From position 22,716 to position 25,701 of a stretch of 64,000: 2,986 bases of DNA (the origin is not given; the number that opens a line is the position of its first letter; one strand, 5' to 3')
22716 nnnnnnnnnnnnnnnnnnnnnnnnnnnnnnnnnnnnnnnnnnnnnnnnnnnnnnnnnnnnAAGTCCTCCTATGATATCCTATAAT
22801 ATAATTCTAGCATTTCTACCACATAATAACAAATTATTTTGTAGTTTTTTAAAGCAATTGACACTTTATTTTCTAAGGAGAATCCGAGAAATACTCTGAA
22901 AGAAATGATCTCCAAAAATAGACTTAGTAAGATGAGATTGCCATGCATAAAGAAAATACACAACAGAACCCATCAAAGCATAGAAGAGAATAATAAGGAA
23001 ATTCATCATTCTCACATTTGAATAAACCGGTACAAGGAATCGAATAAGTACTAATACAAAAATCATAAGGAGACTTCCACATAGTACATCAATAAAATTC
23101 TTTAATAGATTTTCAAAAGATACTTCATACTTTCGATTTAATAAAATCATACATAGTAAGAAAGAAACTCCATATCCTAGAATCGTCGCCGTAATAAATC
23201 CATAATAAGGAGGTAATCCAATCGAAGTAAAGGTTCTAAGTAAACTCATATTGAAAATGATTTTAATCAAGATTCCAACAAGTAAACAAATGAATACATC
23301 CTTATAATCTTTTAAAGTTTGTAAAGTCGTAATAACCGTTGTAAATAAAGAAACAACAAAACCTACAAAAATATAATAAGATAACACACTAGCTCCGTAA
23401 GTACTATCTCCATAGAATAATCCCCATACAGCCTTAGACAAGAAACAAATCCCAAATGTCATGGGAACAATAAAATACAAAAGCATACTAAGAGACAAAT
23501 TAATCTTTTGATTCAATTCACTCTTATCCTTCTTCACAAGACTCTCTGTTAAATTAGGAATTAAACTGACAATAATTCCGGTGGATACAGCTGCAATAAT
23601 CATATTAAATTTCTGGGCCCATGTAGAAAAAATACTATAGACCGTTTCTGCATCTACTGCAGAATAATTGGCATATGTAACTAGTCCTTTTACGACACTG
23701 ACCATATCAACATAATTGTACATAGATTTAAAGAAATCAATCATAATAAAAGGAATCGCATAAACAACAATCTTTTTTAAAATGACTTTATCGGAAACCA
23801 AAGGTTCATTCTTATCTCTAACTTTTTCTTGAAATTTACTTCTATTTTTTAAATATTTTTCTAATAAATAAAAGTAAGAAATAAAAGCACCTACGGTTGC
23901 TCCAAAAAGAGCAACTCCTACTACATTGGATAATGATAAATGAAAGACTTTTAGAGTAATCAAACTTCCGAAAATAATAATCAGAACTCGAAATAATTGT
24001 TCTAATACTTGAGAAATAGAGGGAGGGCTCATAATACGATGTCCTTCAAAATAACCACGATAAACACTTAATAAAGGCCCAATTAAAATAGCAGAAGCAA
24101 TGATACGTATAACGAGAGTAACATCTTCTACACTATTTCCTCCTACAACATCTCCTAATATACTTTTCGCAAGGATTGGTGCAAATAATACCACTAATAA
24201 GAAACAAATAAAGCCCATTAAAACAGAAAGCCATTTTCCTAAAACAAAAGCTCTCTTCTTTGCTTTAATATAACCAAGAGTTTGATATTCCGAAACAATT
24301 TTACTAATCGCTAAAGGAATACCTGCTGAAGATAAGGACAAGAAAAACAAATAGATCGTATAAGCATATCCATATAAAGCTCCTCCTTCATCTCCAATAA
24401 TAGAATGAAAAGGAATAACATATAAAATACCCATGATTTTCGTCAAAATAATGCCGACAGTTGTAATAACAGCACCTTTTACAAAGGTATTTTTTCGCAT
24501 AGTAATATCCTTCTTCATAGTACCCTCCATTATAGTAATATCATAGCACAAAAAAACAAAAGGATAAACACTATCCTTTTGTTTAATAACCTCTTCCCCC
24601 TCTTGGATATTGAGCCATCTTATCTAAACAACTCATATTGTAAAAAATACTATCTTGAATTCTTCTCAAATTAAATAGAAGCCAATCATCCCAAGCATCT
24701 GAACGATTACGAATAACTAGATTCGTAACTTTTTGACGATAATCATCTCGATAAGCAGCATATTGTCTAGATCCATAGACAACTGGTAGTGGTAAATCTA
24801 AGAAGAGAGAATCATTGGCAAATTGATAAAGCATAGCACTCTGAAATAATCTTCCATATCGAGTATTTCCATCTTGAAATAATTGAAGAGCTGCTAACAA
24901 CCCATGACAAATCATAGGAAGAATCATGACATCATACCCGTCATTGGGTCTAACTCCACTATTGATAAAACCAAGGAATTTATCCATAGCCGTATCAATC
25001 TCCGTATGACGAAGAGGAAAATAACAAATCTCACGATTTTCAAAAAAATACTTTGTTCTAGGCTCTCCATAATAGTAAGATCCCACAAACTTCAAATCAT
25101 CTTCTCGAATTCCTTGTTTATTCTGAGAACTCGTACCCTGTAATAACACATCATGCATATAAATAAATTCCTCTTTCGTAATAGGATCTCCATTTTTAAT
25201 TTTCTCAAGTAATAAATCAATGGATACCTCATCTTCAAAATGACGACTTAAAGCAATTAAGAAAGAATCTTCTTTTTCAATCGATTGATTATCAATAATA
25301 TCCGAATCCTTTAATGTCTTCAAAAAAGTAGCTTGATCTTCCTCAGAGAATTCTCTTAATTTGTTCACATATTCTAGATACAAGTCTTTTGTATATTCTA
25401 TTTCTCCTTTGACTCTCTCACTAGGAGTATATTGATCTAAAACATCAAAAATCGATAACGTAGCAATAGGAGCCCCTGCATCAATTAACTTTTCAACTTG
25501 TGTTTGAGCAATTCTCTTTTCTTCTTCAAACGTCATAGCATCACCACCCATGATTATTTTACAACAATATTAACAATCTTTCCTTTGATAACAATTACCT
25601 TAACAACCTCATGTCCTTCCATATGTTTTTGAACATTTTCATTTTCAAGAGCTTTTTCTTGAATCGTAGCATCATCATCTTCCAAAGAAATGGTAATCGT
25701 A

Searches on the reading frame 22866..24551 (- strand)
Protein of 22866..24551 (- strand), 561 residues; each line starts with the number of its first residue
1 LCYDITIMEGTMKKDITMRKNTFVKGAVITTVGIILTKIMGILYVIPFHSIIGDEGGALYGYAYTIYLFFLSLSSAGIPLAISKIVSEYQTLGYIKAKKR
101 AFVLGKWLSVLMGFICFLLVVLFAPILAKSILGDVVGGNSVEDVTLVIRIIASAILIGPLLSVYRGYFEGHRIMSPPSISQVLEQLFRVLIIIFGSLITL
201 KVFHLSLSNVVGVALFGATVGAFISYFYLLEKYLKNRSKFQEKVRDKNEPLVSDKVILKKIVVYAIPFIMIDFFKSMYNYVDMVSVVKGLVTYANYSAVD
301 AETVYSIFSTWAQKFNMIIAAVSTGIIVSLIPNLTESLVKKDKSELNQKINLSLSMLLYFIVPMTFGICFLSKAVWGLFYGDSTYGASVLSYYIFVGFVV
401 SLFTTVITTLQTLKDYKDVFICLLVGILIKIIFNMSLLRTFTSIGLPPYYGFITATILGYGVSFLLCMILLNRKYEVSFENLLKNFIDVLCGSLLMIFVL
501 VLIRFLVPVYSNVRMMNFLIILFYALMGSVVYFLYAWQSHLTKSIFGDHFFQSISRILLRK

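Call 17: search_protein_families(library=pfam, proteins=[window:22866-24551:-], max_evalue=0.001)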
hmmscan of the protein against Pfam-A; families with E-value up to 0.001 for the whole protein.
window:22866-24551:- (561 aa): 3 families
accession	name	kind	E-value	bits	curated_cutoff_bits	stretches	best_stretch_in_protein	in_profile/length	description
PF01943.22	Polysacc_synt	-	2.2e-27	96.6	28.2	1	24-321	2-264/274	Polysaccharide biosynthesis protein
PF03023.19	MurJ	-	2.5e-09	36.7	27.4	1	61-511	15-437/451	Lipid II flippase MurJ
PF01554.23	MatE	-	0.00035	20.7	24.9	1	312-434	34-159/161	MatE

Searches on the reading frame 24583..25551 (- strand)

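Call 17: search_protein_families(library=pfam, proteins=[window:24583-25551:-], max_evalue=0.001)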
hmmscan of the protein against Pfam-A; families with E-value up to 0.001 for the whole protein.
window:24583-25551:- (322 aa): 1 family
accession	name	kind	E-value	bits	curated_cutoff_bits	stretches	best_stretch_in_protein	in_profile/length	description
PF02661.23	Fic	-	5e-08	34.1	24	1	123-241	1-93/93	Fic/DOC family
